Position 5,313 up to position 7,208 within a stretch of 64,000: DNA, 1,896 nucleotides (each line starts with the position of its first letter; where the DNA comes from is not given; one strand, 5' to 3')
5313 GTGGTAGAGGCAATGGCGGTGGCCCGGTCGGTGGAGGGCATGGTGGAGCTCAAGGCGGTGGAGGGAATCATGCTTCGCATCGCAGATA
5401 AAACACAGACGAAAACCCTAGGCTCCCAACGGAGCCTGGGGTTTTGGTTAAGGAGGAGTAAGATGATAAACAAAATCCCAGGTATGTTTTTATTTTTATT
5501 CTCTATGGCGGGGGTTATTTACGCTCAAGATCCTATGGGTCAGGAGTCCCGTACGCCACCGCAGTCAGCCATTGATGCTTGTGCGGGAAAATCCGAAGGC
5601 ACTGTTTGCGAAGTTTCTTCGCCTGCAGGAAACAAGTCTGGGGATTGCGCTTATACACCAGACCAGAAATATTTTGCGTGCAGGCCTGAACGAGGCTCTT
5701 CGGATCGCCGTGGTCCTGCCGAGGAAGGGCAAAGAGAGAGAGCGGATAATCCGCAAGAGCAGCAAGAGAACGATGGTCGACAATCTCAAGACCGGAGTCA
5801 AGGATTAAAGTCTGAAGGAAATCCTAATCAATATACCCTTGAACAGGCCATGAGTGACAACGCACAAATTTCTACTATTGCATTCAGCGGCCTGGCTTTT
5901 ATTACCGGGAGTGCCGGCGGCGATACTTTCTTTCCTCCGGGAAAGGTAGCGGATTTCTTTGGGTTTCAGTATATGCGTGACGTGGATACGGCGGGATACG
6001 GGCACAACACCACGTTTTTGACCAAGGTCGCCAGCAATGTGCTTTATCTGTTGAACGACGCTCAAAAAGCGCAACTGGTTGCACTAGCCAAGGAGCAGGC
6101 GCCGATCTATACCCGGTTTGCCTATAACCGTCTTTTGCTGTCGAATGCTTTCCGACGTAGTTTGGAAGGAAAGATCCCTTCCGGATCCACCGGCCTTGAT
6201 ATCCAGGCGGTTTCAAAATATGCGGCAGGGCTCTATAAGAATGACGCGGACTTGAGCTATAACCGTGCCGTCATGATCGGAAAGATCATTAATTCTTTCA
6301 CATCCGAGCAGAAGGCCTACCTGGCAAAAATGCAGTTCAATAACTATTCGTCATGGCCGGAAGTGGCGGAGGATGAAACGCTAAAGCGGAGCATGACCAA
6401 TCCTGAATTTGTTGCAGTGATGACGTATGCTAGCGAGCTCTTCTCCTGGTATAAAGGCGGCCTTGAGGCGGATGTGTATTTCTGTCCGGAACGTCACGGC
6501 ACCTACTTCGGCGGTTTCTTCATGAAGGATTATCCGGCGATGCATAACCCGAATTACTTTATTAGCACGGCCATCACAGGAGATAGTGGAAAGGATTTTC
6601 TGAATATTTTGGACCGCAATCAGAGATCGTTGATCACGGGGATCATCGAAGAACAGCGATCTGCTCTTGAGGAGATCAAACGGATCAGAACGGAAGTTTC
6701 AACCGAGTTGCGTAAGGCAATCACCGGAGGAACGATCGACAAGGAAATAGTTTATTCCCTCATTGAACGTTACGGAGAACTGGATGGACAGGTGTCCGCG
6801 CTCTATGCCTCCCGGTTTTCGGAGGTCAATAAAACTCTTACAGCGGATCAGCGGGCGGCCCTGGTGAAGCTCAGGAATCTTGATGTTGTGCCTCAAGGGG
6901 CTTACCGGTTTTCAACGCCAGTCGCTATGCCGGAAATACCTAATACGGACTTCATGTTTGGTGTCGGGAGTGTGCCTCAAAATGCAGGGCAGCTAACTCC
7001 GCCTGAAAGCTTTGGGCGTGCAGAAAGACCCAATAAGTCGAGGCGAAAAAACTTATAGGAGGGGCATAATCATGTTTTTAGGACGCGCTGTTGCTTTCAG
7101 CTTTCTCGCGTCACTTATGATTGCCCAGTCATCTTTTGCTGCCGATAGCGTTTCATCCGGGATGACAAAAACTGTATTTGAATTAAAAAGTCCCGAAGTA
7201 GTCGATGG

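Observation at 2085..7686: ECF sigma/anti-sigma module followed by low-complexity, repeat-rich secreted proteins (DUF3106-like, EF-hand, Cys-rich) and a secreted PEBP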

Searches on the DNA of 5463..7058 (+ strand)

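Call 66: search_rna_families(sources=[L002, L003], threshold=evalue, max_evalue=1, show_alignments=2)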
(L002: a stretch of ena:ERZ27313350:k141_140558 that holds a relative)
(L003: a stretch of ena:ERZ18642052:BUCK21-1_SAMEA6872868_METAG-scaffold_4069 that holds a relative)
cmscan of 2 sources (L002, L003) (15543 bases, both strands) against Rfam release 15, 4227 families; matches with E-value up to 1: 0.
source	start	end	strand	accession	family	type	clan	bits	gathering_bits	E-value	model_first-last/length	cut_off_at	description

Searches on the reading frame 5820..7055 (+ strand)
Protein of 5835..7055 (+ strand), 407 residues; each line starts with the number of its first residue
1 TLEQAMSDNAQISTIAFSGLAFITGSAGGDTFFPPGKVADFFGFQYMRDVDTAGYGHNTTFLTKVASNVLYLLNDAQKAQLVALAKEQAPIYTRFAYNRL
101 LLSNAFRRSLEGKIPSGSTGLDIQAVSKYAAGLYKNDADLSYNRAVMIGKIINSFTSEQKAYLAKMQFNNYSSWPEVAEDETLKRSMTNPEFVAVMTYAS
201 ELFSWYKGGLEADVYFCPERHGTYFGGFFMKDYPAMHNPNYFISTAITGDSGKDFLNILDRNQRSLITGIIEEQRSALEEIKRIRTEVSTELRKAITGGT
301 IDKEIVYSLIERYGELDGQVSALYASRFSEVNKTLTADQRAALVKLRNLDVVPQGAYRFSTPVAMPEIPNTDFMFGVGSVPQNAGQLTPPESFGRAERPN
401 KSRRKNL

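Call 21: search_protein_representatives(protein=window:5835-7055:+)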
Query: 407 residues. Proteins with E-value up to 0.001 (for the whole library): 814; up to 1e-10: 611; up to 1e-30: 308. The best 150 are listed.
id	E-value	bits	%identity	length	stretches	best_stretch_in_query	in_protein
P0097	1.7e-199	678.8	76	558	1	1-399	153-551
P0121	3.4e-187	638.3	70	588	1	2-393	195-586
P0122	1.3e-182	623.2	69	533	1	2-399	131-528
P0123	9.8e-181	617.0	68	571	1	3-397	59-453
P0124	1.3e-174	596.8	68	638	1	2-394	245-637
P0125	1.4e-137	475.0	57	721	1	2-384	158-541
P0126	2.6e-136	470.8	56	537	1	1-384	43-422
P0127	6.9e-129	446.4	76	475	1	139-396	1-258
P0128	2.5e-123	428.1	54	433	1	2-376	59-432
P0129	1.2e-120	419.3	54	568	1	2-377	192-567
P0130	1.2e-120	419.3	52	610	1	2-380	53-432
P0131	7.5e-119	413.3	53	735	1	1-380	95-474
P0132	1.5e-117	409.1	50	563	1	1-383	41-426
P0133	2.5e-117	408.4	52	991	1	1-390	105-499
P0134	3.9e-117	407.7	52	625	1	1-375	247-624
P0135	1.7e-116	405.6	52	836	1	1-376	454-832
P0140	5.3e-115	400.7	51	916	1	2-379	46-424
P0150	2.1e-113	395.4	49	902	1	1-388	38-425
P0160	8.6e-110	383.5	49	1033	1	2-382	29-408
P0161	1.4e-109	382.8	50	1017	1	1-376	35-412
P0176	1.7e-104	366.1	48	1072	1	1-383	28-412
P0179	4.1e-104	364.8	48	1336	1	2-380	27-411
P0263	2.8e-80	286.4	42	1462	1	1-375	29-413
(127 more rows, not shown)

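Call 22: search_protein_families(library=pfam, proteins=[P0133, P0135, P0140, P0150, P0160, P0161, P0176, P0179, P0263], max_evalue=0.001)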
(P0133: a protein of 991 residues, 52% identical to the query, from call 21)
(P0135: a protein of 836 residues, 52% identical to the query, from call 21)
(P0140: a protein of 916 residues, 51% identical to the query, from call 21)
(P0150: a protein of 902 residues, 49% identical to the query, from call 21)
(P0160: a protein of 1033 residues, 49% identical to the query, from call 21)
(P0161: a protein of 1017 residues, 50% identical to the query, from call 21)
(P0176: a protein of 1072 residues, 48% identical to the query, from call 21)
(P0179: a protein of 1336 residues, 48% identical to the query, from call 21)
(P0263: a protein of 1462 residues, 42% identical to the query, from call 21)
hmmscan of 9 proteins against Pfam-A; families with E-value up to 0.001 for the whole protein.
P0133 (991 aa): 0 families

P0135 (836 aa): 1 family
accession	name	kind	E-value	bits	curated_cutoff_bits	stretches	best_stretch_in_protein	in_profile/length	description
PF07603.17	Lcl_C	-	3.7e-43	147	34.9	2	253-367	1-99/117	Lcl C-terminal domain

P0140 (916 aa): 5 families
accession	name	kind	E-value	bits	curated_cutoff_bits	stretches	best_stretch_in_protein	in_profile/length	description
PF10342.15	Kre9_KNH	-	2.4e-27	95.9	24.6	3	712-783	2-83/94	Kre9/KNH-like N-terminal Ig-like domain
PF00041.27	fn3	-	2.5e-23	82.5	25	2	518-603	3-82/84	Fibronectin type III domain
PF19077.6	Big_13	-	7.1e-06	26.9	27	0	736-779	42-83/102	Bacterial Ig-like domain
PF25523.1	Ig_RIMBP2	-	0.0001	22.7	27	0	426-481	2-64/105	RIMBP2-like, immunoglobulin-like domain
PF25059.1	FN3_DSCAM-DSCAML_C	-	0.00078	20.2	39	0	547-596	22-71/89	DSCAM/DSCAML C-terminal Fn3-like domain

P0150 (902 aa): 2 families
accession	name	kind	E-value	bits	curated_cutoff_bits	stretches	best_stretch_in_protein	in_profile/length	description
PF01161.25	PBP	-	5.8e-19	69.2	24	1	526-654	2-131/135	Phosphatidylethanolamine-binding protein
PF01833.30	TIG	-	9.9e-16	57.9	20.9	2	759-836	1-76/84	IPT/TIG domain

P0160 (1033 aa): 1 family
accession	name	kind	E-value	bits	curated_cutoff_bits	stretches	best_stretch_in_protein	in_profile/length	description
PF01161.25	PBP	-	7.1e-18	65.7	24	1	896-1029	1-135/135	Phosphatidylethanolamine-binding protein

P0161 (1017 aa): 4 families
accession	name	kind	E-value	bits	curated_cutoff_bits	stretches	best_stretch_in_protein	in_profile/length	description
PF19408.5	PKD_6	-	5.7e-24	84.7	25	1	591-670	2-81/82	PKD-like domain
PF19081.6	Ig_7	-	3.1e-12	47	27.3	2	760-835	3-84/84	Ig-like domain CHU_C associated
PF13927.12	Ig_3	-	7e-06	26.9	30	0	758-815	1-62/78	Immunoglobulin domain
PF18962.6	Por_Secre_tail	-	0.00012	22.7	27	1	934-1003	2-68/75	Secretion system C-terminal sorting domain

P0176 (1072 aa): 5 families
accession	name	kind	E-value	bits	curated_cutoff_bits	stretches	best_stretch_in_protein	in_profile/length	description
PF07603.17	Lcl_C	-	1.7e-52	177.1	34.9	2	857-968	1-117/117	Lcl C-terminal domain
PF08450.18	SGL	-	1.5e-49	169.3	26.3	1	430-672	1-244/246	SMP-30/Gluconolactonase/LRE-like region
PF18962.6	Por_Secre_tail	-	4.1e-09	37.1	27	1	994-1069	2-74/75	Secretion system C-terminal sorting domain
PF03088.22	Str_synth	-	1.6e-06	28.6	25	1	517-595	1-86/89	Strictosidine synthase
PF01436.27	NHL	-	5.8e-06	26.5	20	0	614-633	2-21/28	NHL repeat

P0179 (1336 aa): 3 families
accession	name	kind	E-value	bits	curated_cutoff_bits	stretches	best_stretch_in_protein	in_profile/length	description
PF07603.17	Lcl_C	-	8e-57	191.1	34.9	2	584-696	1-117/117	Lcl C-terminal domain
PF08450.18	SGL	-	1.5e-40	139.8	26.3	1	723-957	1-244/246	SMP-30/Gluconolactonase/LRE-like region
PF01731.26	Arylesterase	-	0.00091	19.8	21.3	0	832-886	31-83/86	Arylesterase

P0263 (1462 aa): 2 families
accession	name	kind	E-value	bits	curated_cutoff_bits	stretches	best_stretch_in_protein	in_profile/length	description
PF00149.33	Metallophos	-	1e-14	55.8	21.5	2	993-1249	3-189/191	Calcineurin-like phosphoesterase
PF09423.15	PhoD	-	8.5e-05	22.3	27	0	1165-1224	186-241/343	PhoD-like phosphatase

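Call 57: search_dna_similar(query=window:5835-7055:+, collection=plasmids, mode=protein, max_rows=20)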
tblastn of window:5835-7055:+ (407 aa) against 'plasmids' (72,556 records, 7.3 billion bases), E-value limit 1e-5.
Records with a match: 1; places in all: 2; records where one place covers at least 80% of the query: 1.
Best place of each record, by identity: 60-80% 1.
By first word of the organism name: Candidatus 1.
By predicted mobility (MOB-suite, as given by PLSDB): non-mobilizable 1.
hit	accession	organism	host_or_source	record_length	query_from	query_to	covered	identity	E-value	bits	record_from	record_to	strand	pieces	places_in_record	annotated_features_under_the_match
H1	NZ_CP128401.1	Candidatus Chlorohelix allophototropha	Single colony of Candidatus Chlorohelix ...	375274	1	406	100%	76.8%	0e+0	677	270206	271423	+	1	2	hypothetical protein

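Call 59: get_annotated_region(hit=H1, flank=9000)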
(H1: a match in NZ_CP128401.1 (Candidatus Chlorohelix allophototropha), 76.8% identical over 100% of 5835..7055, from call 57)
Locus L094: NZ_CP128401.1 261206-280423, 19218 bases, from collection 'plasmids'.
description: Candidatus Chlorohelix allophototropha isolate L227-S17 plasmid unnamed1, complete sequence
organism: Candidatus Chlorohelix allophototropha (NCBI taxid 3003348)
taxonomy: Bacteria; Chloroflexota; Chloroflexia; Candidatus Chloroheliales; Candidatus Chloroheliaceae; Candidatus Chlorohelix; Candidatus Chlorohelix allophototropha
host: -; source: Single colony of Candidatus Chlorohelix allophototropha from a non-axenic enrichment (subculture 19.9); ...; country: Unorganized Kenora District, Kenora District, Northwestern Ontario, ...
typing (MOB-suite, as given by PLSDB): non-mobilizable
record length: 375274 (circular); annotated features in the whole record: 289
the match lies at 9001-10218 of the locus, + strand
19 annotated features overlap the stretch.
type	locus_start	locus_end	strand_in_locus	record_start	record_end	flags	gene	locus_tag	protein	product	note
CDS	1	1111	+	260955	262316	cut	-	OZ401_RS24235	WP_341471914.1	MBL fold metallo-hydrolase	-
CDS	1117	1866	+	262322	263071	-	-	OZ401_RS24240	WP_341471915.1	sulfite exporter TauE/SafE family protein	GO:0006810 - transport [Evidence IEA]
CDS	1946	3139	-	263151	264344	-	-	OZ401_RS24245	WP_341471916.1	FAD-dependent oxidoreductase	-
CDS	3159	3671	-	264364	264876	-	-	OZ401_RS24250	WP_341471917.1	carboxymuconolactone decarboxylase family protein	-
CDS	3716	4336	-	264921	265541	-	-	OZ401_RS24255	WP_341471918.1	glutaredoxin domain-containing protein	-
CDS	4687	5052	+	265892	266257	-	-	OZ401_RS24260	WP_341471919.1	metalloregulator ArsR/SmtB family transcription factor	GO:0006355 - regulation of DNA-templated transcription [Evidence IEA]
CDS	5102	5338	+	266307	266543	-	-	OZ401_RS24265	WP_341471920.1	thioredoxin family protein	-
CDS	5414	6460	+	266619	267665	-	-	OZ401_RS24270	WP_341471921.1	permease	-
CDS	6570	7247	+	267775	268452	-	-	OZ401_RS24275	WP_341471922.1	response regulator transcription factor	GO:0000160 - phosphorelay signal transduction system [Evidence IEA]; GO:0006355 - regulation of DNA-templated ...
CDS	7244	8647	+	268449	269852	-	-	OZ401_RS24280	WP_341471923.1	HAMP domain-containing sensor histidine kinase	GO:0007165 - signal transduction [Evidence IEA]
CDS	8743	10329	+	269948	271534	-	-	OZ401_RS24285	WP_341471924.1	hypothetical protein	-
CDS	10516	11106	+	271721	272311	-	-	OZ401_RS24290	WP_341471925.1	YbhB/YbcL family Raf kinase inhibitor-like protein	-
CDS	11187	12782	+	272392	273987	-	-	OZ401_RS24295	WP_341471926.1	metallophosphoesterase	-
CDS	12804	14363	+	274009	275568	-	-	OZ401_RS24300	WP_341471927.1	metallophosphoesterase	-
CDS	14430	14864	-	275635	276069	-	-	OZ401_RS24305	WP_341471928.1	hypothetical protein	-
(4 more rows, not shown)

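Call 69: find_homologous_proteins(query=A2, max_evalue=1e-10)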
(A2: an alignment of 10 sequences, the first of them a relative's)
Query A2 (10 sequences) (378 aa, profile of the alignment): 2118 proteins with E <= 1e-10 among 8000 candidates; the best 120 are listed.
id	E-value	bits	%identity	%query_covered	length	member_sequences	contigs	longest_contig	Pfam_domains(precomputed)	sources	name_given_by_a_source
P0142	5.2e-187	640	46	100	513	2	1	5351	-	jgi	-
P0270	4.6e-179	614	50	99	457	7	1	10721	-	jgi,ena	-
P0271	1.9e-178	612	49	100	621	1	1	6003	PF10342.16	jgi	jgi:hypothetical protein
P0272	2.4e-177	608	48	100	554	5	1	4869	PF07813.18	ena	-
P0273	7.8e-177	606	41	99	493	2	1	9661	PF18962.8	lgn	-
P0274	2.7e-176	605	44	100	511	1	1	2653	PF18962.8,PF13860.13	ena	-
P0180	3.7e-176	604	44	99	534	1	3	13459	PF13860.13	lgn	-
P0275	1.2e-175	602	46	99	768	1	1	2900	PF17957.8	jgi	jgi:hypothetical protein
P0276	2.4e-175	601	43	99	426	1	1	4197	PF07813.18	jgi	jgi:hypothetical protein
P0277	4.7e-175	600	46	100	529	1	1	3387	-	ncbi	-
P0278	4.8e-175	600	50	99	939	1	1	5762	PF00404.25,PF07603.18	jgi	jgi:Spy/CpxP family protein refolding chaperone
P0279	6.2e-175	600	48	99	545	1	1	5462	PF07813.18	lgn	-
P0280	1.2e-174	599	50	100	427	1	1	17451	-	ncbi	-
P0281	3.7e-174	598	42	99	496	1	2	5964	-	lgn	-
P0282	4.9e-174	597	45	99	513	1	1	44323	-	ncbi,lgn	-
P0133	4.9e-173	594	51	100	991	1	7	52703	-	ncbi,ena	-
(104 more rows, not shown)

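Call 79: predict_structure(alignment_id=A3)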
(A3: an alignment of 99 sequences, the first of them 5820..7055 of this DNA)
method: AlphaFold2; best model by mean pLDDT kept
length: 412 residues; sequences in the alignment: 99
mean_pLDDT: 93.8   pTM: 0.92
mean pLDDT of the five models: 93.8, 93.0, 92.9, 92.2, 91.9
residues with pLDDT >= 90: 356; 70-90: 41; 50-70: 7; < 50: 8
segments of 3 or more residues with pLDDT < 50: 410-412
pLDDT, mean of each block of 10 residues (from residue 1): 76 94 97 93 90 94 93 98 98 96 98 98 97 98 98 98 98 97 97 95 98 97 86 91 81 93 99 98 97 99 97 98 98 98 98 90 93 98 96 94 53 40
secondary structure, 60 per line:
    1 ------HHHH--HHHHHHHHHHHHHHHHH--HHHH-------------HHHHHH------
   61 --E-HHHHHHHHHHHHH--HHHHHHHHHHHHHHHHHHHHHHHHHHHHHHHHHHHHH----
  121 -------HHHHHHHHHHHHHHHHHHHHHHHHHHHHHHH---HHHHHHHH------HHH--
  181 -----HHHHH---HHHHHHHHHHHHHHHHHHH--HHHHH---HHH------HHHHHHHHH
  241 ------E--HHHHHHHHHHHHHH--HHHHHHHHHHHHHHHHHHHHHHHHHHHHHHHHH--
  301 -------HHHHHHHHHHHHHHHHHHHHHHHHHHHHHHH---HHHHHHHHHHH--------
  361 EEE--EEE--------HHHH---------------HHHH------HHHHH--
elements in order: H7-10 H13-29 H32-35 H49-54 H65-77 H80-116 H128-158 H162-169 H186-190 H194-212 H215-219 H232-240 H250-263 H266-298 H308-338 H342-352 E361-363 E366-368 H377-380 H396-399 H406-410

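Call 92: fold_search(model_id=the predicted structure, library=pdb)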
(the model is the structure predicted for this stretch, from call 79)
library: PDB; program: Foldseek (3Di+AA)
matches with E <= 10: 595; with E <= 0.001: 0
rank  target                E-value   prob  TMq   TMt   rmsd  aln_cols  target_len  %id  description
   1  7y7w                  6.6e-02  0.13  0.14  0.12  22.8       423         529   10  Cryo-EM structure of human GABA transporter GAT1 bound with GABA in NaCl solution in an inward-occluded state at 2.4 ang (released 2023-04-26)
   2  8r96_C                7.5e-02  0.33  0.17  0.22  16.8       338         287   11  Crystal structure of the cryorhodopsin CryoR2 at pH 4.6, type A crystals (released 2024-12-11)
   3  8r96_A                8.6e-02  0.30  0.17  0.22  17.0       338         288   11  Crystal structure of the cryorhodopsin CryoR2 at pH 4.6, type A crystals (released 2024-12-11)
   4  8r96_D                9.4e-02  0.28  0.17  0.22  17.1       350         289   11  Crystal structure of the cryorhodopsin CryoR2 at pH 4.6, type A crystals (released 2024-12-11)
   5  3gi9_C                1.1e-01  0.08  0.11  0.11  25.1       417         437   15  Crystal Structure of ApcT Transporter Bound to 7F11 Monoclonal Fab Fragment (released 2009-08-18)
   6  4mm9                  1.1e-01  0.11  0.15  0.13  23.7       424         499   12  Crystal structure of LeuBAT (delta13 mutant) in complex with fluvoxamine (released 2013-10-16)
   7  8r5s_A                1.2e-01  0.18  0.13  0.18  18.1       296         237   14  t113 - De-novo designed soluble homotetramer (released 2024-11-27)
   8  7y7y                  1.3e-01  0.10  0.13  0.11  23.2       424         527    9  Cryo-EM structure of human GABA transporter GAT1 bound with nipecotic acid in NaCl solution in an inward-occluded state  (released 2023-04-26)
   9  8r96_E                1.4e-01  0.25  0.17  0.22  17.0       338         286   11  Crystal structure of the cryorhodopsin CryoR2 at pH 4.6, type A crystals (released 2024-12-11)
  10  8r98_A                1.8e-01  0.15  0.15  0.19  16.9       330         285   12  Crystal structure of the cryorhodopsin CryoR2 at pH 4.6, type B crystals, illuminated state (released 2024-12-11)
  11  3zev_A                2.0e-01  0.13  0.14  0.17  22.6       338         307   11  Structure of Thermostable Agonist-bound Neurotensin Receptor 1 Mutant without Lysozyme Fusion (released 2014-01-29)
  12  6oh3                  2.0e-01  0.08  0.11  0.13  22.1       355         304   12  X-ray crystal structure of the mouse CMP-sialic acid transporter in complex with CMP-sialic acid, by lipidic cubic phase (released 2019-04-24)
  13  3gi8_C                2.1e-01  0.08  0.13  0.13  24.6       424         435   15  Crystal Structure of ApcT K158A Transporter Bound to 7F11 Monoclonal Fab Fragment (released 2009-08-18)
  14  8wwh_R                2.2e-01  0.08  0.11  0.14  20.0       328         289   12  MCHR1-Gi complex,S1 state (released 2024-11-13)
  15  2q72                  2.4e-01  0.07  0.13  0.11  22.4       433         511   11  Crystal Structure Analysis of LeuT complexed with L-leucine, sodium, and imipramine (released 2007-08-21)
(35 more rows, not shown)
